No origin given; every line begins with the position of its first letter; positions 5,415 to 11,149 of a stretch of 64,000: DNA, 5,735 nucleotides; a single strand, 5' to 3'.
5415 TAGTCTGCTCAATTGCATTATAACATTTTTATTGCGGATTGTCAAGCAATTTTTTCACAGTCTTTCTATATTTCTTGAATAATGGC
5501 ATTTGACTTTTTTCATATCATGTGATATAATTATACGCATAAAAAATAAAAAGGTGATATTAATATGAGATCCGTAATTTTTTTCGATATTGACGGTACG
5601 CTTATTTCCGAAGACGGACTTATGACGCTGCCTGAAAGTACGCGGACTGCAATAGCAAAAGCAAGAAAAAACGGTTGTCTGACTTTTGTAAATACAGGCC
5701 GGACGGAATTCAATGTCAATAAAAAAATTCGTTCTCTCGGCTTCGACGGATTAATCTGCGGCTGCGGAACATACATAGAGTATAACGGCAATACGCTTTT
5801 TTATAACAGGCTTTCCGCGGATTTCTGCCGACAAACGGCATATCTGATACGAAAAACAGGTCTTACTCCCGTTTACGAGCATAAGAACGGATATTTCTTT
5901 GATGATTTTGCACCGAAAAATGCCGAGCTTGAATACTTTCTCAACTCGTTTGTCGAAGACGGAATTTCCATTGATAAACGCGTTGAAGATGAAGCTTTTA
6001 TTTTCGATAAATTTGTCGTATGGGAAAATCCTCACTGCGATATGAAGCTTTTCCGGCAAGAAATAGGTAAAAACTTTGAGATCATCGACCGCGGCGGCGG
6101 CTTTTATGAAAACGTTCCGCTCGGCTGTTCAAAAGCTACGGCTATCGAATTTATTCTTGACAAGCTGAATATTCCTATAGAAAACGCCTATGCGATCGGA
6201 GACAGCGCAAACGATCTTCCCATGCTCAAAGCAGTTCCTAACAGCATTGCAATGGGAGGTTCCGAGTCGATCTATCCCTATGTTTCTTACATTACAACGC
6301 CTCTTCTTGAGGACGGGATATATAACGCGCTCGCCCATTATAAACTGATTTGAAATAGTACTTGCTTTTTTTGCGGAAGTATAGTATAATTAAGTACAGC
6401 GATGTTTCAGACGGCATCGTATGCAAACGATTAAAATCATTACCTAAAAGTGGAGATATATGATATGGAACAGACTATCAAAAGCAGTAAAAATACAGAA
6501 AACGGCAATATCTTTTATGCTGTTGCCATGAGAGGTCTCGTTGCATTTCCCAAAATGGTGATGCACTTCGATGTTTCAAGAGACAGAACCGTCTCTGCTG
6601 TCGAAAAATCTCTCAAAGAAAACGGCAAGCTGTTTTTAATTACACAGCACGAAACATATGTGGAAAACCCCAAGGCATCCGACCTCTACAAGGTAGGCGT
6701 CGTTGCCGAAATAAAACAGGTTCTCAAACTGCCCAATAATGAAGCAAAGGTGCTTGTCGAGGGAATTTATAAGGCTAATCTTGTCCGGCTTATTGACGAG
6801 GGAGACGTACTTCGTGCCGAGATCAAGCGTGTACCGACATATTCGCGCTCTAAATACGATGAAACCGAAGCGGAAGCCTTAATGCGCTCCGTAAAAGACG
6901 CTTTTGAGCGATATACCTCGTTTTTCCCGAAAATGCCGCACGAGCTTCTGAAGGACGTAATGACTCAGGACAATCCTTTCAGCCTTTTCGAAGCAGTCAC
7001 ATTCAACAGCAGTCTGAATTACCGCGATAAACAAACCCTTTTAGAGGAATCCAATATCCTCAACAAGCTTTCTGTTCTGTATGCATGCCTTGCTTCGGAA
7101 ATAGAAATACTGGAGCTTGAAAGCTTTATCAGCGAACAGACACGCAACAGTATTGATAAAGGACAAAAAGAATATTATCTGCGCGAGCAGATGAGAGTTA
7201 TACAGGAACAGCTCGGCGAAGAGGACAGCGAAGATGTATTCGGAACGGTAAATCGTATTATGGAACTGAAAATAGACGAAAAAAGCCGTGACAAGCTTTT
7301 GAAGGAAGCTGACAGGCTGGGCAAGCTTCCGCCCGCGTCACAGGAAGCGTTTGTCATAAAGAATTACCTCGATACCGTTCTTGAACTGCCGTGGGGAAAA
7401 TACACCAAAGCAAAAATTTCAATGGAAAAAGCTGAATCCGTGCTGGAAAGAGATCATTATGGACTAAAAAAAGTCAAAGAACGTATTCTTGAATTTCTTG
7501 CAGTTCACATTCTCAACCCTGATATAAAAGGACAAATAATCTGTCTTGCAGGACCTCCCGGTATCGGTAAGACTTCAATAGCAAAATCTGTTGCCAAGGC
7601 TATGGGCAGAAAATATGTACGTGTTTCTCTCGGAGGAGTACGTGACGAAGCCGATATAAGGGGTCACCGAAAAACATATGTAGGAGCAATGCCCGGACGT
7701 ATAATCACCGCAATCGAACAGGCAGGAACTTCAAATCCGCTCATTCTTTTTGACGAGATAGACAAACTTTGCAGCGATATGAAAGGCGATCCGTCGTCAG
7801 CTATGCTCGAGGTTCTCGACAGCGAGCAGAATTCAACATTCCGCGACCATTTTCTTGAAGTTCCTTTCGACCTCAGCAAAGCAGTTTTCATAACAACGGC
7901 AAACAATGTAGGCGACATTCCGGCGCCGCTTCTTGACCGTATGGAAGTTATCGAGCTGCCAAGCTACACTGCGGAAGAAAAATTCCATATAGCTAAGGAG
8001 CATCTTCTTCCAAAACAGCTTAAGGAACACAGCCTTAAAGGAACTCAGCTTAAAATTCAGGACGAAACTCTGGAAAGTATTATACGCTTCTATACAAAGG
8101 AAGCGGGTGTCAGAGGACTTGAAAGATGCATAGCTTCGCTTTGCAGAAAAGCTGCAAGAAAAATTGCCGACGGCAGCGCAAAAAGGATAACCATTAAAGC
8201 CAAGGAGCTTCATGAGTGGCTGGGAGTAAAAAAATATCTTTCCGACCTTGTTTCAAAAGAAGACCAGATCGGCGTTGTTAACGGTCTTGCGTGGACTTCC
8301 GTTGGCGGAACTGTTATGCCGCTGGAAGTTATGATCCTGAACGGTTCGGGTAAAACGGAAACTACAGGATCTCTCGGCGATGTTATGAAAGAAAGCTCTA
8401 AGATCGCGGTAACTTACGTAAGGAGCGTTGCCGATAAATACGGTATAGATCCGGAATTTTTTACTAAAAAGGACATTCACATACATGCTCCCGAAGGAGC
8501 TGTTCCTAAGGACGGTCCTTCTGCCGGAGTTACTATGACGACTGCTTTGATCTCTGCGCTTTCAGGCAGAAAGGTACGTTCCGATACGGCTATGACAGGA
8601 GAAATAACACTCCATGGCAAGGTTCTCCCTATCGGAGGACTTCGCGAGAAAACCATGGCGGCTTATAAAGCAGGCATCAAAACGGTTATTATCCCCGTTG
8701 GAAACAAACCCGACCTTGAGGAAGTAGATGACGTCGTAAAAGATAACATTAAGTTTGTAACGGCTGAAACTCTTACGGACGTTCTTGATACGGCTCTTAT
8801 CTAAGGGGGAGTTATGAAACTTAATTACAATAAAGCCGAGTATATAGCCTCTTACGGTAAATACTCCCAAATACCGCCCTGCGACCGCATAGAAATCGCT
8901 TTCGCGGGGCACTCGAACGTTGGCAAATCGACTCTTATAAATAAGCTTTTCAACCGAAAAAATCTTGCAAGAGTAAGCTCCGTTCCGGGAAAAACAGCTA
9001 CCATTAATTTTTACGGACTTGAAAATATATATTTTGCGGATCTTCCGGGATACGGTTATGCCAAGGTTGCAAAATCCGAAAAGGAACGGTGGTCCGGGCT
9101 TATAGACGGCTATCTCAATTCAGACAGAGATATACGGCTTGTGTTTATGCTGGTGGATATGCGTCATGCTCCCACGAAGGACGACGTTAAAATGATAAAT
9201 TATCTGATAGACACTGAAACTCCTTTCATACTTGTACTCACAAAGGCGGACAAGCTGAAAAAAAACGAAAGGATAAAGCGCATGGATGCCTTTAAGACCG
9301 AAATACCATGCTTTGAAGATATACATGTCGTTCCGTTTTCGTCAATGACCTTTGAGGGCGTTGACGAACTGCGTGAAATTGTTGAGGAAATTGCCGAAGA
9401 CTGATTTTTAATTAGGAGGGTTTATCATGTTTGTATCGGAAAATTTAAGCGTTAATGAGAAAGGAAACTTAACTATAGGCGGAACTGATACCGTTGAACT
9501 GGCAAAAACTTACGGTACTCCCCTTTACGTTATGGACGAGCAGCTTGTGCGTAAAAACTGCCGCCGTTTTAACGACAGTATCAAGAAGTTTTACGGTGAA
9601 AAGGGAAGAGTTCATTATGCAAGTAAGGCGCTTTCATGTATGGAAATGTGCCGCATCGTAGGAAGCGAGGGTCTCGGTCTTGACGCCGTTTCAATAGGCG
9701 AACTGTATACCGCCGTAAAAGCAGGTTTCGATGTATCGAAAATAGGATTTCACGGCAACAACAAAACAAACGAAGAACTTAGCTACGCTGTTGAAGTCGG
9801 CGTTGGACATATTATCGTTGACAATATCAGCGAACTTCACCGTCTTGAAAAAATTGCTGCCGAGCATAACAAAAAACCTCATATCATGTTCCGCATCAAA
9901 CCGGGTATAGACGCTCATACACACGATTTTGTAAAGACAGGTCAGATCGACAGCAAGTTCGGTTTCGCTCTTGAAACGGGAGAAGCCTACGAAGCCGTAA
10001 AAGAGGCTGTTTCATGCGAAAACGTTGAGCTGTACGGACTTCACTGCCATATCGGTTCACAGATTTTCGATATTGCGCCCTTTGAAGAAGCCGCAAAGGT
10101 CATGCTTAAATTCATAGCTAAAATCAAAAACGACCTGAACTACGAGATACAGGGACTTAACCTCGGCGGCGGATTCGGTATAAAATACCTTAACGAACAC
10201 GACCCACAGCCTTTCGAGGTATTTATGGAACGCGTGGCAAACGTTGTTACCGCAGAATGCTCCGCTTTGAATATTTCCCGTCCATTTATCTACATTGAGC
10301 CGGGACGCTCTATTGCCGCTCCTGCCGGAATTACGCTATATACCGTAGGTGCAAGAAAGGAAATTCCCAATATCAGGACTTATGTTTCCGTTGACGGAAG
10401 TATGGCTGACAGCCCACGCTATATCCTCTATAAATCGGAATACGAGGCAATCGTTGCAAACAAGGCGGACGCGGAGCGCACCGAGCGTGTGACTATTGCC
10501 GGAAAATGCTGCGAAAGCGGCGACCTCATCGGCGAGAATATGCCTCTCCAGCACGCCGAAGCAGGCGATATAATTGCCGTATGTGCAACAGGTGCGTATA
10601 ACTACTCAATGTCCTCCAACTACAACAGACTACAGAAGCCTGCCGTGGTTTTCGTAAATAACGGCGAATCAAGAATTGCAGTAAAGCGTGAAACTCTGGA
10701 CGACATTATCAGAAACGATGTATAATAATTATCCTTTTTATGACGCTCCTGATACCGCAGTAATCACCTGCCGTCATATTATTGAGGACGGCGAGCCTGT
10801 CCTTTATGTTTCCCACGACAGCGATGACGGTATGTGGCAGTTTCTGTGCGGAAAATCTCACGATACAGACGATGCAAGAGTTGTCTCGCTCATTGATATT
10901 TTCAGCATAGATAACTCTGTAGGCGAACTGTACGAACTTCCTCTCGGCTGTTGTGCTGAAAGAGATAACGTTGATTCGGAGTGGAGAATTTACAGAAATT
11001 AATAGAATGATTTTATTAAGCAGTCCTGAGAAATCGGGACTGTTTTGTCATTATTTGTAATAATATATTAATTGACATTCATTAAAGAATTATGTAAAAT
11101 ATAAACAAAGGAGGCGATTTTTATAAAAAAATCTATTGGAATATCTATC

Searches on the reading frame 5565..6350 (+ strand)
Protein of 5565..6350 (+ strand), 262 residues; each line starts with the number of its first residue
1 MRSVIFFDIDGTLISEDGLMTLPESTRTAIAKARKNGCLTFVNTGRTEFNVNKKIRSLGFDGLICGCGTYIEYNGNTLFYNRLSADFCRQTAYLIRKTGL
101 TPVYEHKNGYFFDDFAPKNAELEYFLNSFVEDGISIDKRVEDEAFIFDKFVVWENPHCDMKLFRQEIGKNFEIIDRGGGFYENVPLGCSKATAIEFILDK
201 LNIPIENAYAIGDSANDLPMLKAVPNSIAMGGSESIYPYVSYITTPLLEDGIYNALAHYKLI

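Call 76: search_protein_families(library=pfam, max_evalue=0.00001, proteins=[window:5565-6350:+])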
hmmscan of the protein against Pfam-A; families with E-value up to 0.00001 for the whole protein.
window:5565-6350:+ (262 aa): 4 families
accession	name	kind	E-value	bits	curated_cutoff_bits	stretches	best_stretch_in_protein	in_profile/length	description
PF08282.18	Hydrolase_3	-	1.7e-41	143.1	20.9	1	5-256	1-255/255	haloacid dehalogenase-like hydrolase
PF00702.32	Hydrolase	-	1e-11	46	26.4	0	182-223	148-189/191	haloacid dehalogenase-like hydrolase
PF12710.13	HAD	-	9.5e-10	39.6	27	0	189-222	154-189/189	haloacid dehalogenase-like hydrolase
PF05116.19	S6PP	-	2.8e-09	37.4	20.3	0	174-236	150-212/247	Sucrose-6F-phosphate phosphohydrolase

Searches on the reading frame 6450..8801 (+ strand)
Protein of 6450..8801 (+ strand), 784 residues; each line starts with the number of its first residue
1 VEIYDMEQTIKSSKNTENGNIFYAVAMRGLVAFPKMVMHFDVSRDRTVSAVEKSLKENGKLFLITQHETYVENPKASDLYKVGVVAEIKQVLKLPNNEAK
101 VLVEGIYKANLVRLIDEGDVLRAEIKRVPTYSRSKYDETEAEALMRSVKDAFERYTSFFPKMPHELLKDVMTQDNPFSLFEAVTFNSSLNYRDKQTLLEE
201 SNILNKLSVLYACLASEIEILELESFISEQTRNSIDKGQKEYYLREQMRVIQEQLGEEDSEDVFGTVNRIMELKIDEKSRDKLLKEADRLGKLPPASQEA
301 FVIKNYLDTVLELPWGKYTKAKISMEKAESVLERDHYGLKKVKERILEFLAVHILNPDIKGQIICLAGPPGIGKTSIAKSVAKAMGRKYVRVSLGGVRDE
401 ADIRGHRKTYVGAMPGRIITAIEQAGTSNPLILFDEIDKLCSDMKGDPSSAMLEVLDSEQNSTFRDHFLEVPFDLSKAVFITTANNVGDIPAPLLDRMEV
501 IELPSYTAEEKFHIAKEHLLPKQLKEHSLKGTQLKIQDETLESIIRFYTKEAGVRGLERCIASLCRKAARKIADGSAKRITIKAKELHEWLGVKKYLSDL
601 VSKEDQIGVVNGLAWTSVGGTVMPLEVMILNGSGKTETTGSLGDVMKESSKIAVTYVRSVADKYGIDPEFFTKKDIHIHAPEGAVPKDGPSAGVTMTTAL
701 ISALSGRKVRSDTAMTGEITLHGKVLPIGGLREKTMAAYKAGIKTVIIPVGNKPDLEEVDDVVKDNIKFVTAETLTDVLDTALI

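Call 76: search_protein_families(library=pfam, max_evalue=0.00001, proteins=[window:6450-8801:+])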
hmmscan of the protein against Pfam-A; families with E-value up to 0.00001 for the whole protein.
window:6450-8801:+ (784 aa): 6 families
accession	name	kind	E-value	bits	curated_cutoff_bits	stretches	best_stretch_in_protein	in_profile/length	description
PF05362.19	Lon_C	-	1.5e-85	286.4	21.1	1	582-783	2-203/205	Lon protease (S16) C-terminal proteolytic domain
PF02190.22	LON_substr_bdg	-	2.4e-38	132.5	28.7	1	25-212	5-196/200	ATP-dependent protease La (LON) substrate-binding domain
PF00004.35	AAA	-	1.2e-25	90.9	21.2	1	364-501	1-126/131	ATPase family associated with various cellular activities (AAA)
PF22667.2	Lon_lid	-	5.8e-22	77.6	27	1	525-578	1-55/57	Lon protease AAA+ ATPase lid domain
PF13541.12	ChlI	-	1.1e-07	32.2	27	1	626-752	2-121/121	Subunit ChlI of Mg-chelatase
PF07728.20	AAA_5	-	2.7e-07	31.1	22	1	364-498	2-139/139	AAA domain (dynein-related subfamily)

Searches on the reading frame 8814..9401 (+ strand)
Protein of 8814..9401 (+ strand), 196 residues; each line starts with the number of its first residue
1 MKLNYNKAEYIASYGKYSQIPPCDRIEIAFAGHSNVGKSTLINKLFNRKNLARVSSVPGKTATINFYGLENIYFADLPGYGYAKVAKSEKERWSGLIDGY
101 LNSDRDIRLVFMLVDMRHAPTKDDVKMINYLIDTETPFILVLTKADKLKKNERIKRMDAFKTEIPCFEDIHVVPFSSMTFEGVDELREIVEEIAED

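Call 76: search_protein_families(library=pfam, max_evalue=0.00001, proteins=[window:8814-9401:+])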
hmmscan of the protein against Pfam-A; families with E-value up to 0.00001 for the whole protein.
window:8814-9401:+ (196 aa): 5 families
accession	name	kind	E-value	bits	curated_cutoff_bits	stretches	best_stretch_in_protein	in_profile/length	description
PF01926.29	MMR_HSR1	-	3e-21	76.1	21.9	1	27-144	1-113/113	50S ribosome-binding GTPase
PF02421.24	FeoB_N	-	5.4e-12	45.9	27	1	27-188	2-154/156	Ferrous iron transport protein B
PF00009.33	GTP_EFTU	-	1.2e-08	35.2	26.5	0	109-194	95-186/188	Elongation factor Tu GTP binding domain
PF03193.22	RsgA_GTPase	-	1.7e-08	34.9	30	0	28-56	109-139/174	RsgA GTPase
PF00350.29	Dynamin_N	-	6.8e-06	26.6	27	0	28-53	1-26/168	Dynamin family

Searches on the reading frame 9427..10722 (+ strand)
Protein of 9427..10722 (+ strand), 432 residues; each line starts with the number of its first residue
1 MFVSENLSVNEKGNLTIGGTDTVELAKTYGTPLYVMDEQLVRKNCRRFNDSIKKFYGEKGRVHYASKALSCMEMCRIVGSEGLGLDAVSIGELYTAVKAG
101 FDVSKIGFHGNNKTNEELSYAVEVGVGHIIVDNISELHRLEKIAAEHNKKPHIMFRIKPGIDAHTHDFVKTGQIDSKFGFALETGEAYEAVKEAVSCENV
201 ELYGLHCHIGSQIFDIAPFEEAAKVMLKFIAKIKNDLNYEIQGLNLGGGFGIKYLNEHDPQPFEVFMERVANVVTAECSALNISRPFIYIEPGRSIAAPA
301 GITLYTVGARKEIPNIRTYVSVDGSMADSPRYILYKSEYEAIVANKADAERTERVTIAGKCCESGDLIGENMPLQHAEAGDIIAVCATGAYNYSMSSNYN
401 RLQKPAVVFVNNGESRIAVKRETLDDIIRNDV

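Call 76: search_protein_families(library=pfam, max_evalue=0.00001, proteins=[window:9427-10722:+])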
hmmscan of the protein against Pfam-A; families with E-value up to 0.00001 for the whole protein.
window:9427-10722:+ (432 aa): 2 families
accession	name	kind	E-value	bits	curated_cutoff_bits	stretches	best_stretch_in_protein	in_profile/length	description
PF02784.22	Orn_Arg_deC_N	-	3.4e-61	207.2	23.4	1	42-298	5-247/247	Pyridoxal-dependent decarboxylase, pyridoxal binding domain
PF00278.28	Orn_DAP_Arg_deC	-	7.6e-16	58.6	23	1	34-389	2-95/95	Pyridoxal-dependent decarboxylase, C-terminal sheet domain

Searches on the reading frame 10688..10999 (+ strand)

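Call 76: search_protein_families(library=pfam, max_evalue=0.00001, proteins=[window:10688-10999:+])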
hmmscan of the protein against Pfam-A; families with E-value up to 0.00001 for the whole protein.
window:10688-10999:+ (104 aa): 1 family
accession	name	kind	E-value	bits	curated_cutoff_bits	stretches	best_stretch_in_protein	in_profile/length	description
PF09951.15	Imm33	-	1.9e-06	28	25.4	1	26-100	2-84/87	Immunity protein Imm33 domain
